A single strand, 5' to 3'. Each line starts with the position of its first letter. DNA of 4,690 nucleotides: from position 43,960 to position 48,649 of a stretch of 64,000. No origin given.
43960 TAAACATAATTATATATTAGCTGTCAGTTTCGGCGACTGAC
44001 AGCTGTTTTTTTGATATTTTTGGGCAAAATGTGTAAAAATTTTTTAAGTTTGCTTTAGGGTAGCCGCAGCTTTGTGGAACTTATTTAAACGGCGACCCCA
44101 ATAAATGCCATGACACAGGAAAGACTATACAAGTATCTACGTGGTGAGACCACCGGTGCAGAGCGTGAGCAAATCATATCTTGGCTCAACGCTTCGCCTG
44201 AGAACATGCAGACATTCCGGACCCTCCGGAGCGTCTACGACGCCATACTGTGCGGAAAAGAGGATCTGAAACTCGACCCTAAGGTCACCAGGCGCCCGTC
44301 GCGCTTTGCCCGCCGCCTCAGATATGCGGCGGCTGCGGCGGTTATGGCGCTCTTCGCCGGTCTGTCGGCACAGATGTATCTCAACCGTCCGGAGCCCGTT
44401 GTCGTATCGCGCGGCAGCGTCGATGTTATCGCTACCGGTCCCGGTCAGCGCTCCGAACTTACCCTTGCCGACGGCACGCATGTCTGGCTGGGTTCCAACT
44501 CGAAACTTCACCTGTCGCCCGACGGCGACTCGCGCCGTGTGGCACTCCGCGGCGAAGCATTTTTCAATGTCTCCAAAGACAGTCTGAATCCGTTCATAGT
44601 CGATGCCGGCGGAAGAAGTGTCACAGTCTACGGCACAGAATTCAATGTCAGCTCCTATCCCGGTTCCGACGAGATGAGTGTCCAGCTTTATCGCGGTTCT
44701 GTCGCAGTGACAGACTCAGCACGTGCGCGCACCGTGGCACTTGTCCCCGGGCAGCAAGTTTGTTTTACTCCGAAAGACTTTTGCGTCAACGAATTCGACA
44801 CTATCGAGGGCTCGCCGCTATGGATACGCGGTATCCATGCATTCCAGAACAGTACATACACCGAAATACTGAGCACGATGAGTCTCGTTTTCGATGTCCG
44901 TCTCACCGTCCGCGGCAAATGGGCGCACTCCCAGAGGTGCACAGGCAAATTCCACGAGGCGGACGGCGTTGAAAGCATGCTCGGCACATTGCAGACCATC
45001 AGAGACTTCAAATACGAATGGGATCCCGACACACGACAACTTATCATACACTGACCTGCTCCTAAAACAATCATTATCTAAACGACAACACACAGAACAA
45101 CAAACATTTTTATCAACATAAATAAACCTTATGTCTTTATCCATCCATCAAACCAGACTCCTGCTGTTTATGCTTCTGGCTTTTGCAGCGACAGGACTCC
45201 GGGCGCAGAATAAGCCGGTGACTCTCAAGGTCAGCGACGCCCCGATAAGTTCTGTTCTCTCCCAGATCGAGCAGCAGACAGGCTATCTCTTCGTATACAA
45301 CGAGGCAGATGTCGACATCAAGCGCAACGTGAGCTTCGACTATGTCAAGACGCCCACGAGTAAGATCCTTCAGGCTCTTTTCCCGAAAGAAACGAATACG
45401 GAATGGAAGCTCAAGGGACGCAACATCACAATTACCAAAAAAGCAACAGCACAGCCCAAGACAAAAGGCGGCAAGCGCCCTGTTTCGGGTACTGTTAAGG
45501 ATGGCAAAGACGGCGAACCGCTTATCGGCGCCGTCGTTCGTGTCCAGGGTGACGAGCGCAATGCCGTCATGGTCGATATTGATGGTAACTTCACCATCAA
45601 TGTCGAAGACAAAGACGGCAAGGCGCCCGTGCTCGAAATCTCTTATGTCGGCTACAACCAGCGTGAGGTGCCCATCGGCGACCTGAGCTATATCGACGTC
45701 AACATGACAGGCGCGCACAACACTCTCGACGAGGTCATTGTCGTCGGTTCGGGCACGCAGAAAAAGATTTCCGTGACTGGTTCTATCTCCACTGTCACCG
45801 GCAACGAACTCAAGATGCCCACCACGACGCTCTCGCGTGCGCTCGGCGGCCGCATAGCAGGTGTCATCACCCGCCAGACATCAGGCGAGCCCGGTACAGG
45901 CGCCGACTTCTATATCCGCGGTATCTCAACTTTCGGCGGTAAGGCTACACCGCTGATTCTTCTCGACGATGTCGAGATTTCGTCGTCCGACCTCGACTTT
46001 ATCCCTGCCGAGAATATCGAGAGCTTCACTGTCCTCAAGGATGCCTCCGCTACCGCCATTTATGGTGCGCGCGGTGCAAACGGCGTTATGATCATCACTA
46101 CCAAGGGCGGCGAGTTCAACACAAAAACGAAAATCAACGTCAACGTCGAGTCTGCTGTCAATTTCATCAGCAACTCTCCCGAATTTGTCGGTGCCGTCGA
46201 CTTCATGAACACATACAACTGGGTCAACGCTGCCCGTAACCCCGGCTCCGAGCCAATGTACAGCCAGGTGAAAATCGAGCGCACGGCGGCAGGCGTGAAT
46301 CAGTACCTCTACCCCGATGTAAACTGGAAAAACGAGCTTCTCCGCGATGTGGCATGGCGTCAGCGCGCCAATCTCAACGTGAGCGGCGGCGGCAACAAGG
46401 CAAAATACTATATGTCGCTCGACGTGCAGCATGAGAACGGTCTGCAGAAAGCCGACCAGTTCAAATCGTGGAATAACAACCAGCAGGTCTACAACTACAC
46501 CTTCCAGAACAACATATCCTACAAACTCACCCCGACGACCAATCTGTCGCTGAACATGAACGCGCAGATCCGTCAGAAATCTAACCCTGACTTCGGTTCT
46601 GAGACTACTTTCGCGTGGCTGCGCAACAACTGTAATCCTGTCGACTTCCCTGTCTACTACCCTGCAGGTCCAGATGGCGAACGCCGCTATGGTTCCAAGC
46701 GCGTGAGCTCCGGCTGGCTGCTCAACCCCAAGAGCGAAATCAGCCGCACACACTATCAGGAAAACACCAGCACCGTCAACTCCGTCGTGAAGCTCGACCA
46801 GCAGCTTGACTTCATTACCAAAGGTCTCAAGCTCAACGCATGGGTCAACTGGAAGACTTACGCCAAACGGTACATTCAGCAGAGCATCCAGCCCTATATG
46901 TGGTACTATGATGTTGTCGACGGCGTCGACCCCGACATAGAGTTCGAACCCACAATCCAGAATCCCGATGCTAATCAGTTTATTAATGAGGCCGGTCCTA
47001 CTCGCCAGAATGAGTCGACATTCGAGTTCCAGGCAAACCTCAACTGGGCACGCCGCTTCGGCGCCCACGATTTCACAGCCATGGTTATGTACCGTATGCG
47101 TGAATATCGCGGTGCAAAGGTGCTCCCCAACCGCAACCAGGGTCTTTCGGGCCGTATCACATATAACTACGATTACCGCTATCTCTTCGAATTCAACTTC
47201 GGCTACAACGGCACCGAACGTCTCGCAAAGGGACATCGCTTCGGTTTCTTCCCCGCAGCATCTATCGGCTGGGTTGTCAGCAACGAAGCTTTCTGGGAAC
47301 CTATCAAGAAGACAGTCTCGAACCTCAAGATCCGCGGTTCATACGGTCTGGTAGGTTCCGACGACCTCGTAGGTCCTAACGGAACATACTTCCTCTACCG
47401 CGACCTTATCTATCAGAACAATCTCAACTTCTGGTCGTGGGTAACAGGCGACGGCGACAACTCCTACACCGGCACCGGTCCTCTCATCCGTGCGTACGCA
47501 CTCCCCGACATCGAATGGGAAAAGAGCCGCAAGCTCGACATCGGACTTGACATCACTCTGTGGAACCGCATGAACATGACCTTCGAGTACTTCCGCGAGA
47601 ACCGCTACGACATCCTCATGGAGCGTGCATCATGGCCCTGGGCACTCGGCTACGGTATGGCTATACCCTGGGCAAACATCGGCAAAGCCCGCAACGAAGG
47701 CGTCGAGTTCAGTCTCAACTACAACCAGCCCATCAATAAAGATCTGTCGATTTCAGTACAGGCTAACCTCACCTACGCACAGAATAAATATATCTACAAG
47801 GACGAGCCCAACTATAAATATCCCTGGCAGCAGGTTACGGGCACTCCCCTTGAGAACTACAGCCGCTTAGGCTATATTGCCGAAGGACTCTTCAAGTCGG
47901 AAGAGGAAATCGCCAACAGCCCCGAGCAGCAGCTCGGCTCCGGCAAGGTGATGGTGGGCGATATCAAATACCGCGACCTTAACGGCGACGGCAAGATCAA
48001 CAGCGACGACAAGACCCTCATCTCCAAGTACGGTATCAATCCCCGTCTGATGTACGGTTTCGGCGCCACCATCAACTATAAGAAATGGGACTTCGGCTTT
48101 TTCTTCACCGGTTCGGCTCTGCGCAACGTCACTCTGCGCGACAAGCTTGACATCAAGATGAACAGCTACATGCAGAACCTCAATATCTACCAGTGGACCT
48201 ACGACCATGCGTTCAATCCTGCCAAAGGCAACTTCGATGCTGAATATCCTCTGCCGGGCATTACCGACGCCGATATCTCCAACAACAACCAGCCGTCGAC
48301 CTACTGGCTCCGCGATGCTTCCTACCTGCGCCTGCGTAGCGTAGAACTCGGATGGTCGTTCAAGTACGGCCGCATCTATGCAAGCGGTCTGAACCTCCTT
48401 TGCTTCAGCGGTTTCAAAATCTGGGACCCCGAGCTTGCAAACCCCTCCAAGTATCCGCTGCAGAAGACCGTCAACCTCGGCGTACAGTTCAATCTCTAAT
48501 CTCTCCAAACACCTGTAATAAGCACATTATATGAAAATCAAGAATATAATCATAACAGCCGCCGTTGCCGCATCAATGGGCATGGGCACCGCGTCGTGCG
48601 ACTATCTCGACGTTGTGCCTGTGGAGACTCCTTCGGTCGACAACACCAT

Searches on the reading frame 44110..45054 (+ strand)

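Call 46: search_protein_families(library=pfam, proteins=[window:44110-45054:+], max_evalue=0.001)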
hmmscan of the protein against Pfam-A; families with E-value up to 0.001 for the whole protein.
window:44110-45054:+ (314 aa): 2 families
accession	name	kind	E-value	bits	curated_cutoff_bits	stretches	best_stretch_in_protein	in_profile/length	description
PF04773.18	FecR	-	1.7e-18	67.3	24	1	105-198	1-96/97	FecR protein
PF16344.10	FecR_C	-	4.4e-08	33.5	24.4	1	245-305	4-64/70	FecR, C-terminal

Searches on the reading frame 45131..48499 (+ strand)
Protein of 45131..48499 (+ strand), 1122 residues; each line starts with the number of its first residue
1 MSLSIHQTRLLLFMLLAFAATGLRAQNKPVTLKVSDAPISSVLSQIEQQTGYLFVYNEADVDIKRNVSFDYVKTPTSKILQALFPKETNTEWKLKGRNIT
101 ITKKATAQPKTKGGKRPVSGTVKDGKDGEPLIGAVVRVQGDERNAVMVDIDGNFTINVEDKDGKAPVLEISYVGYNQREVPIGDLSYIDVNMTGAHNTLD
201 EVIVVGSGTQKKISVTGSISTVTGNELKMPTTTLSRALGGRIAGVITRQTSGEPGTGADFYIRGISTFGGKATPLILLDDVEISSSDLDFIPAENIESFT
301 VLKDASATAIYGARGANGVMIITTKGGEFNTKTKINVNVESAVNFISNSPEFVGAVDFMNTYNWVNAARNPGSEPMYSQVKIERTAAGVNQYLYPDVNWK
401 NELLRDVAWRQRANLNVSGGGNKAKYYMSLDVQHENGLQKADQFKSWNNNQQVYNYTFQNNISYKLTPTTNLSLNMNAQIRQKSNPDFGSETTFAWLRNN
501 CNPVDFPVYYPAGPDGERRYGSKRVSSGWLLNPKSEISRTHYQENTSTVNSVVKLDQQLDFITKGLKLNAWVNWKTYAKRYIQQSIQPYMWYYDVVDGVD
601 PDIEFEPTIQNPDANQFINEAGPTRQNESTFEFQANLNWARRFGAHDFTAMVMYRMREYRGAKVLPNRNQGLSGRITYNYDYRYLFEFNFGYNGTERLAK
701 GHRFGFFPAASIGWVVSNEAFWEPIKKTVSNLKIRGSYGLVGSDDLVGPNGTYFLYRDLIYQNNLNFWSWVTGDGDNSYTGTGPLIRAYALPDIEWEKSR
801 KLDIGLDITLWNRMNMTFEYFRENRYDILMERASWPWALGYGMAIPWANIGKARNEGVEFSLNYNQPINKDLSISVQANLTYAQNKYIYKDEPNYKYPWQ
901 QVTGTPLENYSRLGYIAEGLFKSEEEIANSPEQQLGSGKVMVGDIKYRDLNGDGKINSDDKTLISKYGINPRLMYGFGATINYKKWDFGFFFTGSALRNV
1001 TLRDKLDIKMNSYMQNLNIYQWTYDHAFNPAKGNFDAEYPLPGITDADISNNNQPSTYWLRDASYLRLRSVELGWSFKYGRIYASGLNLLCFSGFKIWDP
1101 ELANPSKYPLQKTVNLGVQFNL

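Call 46: search_protein_families(library=pfam, proteins=[window:45131-48499:+], max_evalue=0.001)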
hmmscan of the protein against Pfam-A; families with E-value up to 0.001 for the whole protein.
window:45131-48499:+ (1122 aa): 3 families
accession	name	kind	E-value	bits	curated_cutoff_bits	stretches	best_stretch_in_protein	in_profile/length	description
PF07715.20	Plug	-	4.3e-19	69.4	23.9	1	212-319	2-107/107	TonB-dependent Receptor Plug Domain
PF13715.12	CarbopepD_reg_2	-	7e-11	42.5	32.2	1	118-204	1-88/88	CarboxypepD_reg-like domain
PF07660.19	STN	-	9.2e-05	22.6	28.4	0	25-54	11-40/52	Secretin and TonB N terminus short domain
